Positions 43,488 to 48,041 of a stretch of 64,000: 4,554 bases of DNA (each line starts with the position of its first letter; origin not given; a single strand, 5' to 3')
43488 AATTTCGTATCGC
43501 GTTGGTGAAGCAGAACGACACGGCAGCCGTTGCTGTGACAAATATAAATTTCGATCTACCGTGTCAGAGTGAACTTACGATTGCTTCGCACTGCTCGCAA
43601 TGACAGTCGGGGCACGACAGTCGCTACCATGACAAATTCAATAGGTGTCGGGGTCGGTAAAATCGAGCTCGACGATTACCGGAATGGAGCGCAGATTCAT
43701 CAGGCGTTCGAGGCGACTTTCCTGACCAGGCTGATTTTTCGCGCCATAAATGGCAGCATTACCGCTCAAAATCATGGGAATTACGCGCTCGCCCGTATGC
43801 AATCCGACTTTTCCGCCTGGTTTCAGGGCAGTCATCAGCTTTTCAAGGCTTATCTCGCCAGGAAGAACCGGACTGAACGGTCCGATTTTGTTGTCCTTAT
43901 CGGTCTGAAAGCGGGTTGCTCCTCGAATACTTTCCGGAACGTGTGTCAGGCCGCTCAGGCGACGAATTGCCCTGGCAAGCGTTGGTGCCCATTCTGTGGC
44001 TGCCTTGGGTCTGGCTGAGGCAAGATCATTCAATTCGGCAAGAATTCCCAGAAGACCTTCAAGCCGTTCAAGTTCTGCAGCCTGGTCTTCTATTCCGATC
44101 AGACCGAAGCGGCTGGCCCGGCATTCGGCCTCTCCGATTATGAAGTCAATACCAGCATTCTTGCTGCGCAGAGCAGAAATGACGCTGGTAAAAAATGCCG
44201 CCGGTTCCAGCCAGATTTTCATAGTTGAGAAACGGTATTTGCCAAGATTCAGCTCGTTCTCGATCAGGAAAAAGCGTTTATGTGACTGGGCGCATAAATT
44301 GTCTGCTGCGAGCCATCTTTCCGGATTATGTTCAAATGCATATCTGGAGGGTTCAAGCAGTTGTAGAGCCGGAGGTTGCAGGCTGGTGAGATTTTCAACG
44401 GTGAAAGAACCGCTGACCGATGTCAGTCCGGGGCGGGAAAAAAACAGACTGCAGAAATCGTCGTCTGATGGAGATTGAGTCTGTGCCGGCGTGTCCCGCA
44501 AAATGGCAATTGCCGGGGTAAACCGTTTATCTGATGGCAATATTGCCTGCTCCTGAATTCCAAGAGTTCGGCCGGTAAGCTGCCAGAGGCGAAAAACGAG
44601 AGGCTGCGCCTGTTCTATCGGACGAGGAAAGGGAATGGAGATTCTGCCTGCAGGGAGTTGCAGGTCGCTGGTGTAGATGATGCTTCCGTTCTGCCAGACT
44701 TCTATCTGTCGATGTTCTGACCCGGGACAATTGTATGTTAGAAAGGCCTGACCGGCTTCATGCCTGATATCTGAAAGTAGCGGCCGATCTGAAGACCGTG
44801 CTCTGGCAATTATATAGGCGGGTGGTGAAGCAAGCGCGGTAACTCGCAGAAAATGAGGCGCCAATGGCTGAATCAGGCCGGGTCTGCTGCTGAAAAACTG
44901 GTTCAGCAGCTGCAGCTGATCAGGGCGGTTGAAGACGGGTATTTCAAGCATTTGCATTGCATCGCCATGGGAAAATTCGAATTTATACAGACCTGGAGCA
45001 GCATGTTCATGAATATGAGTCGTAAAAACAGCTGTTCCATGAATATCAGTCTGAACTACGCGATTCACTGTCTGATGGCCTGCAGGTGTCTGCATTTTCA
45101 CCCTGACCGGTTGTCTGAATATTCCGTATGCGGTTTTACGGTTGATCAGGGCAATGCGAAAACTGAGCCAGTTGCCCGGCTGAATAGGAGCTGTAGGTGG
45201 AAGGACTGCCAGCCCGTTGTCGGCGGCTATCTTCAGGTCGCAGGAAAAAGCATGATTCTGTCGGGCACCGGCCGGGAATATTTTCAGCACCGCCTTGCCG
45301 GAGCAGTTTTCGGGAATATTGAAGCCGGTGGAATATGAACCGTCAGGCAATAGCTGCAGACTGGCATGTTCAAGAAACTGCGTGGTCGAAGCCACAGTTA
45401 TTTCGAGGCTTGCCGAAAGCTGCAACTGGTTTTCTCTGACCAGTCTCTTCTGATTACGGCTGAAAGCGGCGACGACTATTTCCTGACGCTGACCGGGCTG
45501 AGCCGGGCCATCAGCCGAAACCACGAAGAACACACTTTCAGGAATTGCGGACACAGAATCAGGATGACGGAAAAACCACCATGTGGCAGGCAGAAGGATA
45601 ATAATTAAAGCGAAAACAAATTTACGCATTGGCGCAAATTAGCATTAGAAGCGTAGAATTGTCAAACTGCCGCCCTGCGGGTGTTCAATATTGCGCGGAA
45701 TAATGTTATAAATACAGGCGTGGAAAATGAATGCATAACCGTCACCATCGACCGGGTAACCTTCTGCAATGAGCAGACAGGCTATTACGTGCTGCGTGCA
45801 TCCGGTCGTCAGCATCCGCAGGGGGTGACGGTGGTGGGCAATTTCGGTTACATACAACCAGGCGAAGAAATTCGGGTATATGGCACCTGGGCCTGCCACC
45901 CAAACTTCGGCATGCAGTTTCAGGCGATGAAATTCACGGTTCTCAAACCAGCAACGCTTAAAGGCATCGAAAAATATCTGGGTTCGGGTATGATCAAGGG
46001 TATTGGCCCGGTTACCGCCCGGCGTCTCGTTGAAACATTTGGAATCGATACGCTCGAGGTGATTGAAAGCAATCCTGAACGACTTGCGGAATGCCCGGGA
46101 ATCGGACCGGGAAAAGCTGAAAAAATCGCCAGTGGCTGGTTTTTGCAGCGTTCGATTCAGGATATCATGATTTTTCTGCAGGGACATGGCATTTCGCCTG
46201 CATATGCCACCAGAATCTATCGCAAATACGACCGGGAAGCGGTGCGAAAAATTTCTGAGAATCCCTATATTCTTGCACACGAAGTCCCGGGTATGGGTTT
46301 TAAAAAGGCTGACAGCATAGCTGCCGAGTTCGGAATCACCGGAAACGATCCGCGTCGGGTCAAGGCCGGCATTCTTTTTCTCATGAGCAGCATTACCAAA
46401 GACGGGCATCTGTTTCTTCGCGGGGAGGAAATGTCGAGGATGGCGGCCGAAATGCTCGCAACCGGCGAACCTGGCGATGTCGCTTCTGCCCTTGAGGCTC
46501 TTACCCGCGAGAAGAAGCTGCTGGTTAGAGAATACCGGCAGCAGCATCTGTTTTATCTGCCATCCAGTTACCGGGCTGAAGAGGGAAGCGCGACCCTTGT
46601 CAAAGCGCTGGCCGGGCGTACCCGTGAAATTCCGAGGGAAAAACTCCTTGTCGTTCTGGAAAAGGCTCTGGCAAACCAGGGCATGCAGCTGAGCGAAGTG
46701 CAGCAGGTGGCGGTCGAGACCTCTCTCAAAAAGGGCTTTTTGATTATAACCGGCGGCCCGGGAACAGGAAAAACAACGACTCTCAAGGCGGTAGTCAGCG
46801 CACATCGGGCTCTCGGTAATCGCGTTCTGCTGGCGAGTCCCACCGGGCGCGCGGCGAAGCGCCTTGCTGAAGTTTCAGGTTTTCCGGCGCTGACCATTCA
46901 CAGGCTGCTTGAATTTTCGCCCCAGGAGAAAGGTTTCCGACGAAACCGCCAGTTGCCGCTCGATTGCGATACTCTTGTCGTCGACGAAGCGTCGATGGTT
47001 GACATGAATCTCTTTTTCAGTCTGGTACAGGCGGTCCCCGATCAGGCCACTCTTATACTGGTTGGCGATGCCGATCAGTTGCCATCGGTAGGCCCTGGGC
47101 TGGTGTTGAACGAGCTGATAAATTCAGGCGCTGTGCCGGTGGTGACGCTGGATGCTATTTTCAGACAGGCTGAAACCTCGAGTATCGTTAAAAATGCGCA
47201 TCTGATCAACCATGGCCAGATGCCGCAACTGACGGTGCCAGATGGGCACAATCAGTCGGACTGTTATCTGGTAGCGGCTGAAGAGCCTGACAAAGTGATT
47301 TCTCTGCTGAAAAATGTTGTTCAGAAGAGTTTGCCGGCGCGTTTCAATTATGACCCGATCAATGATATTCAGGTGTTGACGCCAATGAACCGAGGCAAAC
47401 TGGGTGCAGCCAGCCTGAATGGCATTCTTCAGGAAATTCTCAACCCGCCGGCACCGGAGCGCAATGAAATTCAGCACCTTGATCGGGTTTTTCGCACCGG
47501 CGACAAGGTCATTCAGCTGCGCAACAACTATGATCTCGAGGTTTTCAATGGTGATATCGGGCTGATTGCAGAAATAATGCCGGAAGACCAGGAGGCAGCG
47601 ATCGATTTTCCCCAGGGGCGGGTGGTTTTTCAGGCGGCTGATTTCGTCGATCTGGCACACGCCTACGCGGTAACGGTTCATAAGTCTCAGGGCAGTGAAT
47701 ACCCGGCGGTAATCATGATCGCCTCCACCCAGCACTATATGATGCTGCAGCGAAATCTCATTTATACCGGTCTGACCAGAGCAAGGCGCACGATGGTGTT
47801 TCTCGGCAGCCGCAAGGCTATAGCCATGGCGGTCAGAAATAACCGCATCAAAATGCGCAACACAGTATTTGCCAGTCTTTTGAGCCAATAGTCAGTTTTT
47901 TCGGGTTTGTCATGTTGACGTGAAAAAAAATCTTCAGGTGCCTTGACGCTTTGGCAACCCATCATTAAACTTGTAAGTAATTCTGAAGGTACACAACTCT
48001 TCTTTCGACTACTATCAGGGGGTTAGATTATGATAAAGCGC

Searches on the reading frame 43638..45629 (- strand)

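Call 31: search_protein_families(library=pfam, proteins=[window:43638-45629:-], max_evalue=0.0001)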
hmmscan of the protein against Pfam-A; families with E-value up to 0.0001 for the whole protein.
window:43638-45629:- (663 aa): 1 family
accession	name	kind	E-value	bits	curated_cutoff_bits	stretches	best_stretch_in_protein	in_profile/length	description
PF01835.25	MG2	-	3.1e-07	31.1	32.8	1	150-221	12-82/96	MG2 domain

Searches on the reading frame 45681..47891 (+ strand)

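Call 31: search_protein_families(library=pfam, proteins=[window:45681-47891:+], max_evalue=0.0001)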
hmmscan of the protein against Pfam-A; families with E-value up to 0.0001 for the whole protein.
window:45681-47891:+ (736 aa): 12 families
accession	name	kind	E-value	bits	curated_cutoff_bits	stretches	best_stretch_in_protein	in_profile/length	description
PF13245.12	AAA_19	-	7.6e-44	149.6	25.1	1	341-472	1-134/134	AAA domain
PF13604.12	AAA_30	-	2.3e-41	142.1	27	1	336-515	1-174/191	AAA domain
PF14490.11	HHH_RecD2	-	1.3e-37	128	27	1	156-245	2-92/92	ATP-dependent RecD2 DNA helicase HHH domain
PF18335.7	SH3_13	-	2.6e-24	85.2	41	1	579-643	1-65/65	ATP-dependent RecD-like DNA helicase SH3 domain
PF23139.1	OB_YrrC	-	4.3e-20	71.9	27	1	17-90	2-76/76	ATP-dependent DNA helicase YrrC, OB-fold domain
PF13538.12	UvrD_C_2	-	8e-19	67.7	27.4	1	660-705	1-49/52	UvrD-like helicase C-terminal domain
PF14520.12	HHH_5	-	1.2e-15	58.1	27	1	105-150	7-52/57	Helix-hairpin-helix domain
PF01443.25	Viral_helicase1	-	7.6e-13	49.2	21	1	355-469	2-99/228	Viral superfamily 1 RNA helicase core domain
PF13086.12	AAA_11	-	1.4e-09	38.6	27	0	337-392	2-65/257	AAA domain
PF00633.29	HHH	-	8.4e-07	29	24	0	129-151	7-29/30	Helix-hairpin-helix motif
PF13401.12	AAA_22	-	2.4e-05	25.1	27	0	350-463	4-123/130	AAA domain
PF05970.20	PIF1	-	6e-05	23.2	25.9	0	348-451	19-125/223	PIF1-like helicase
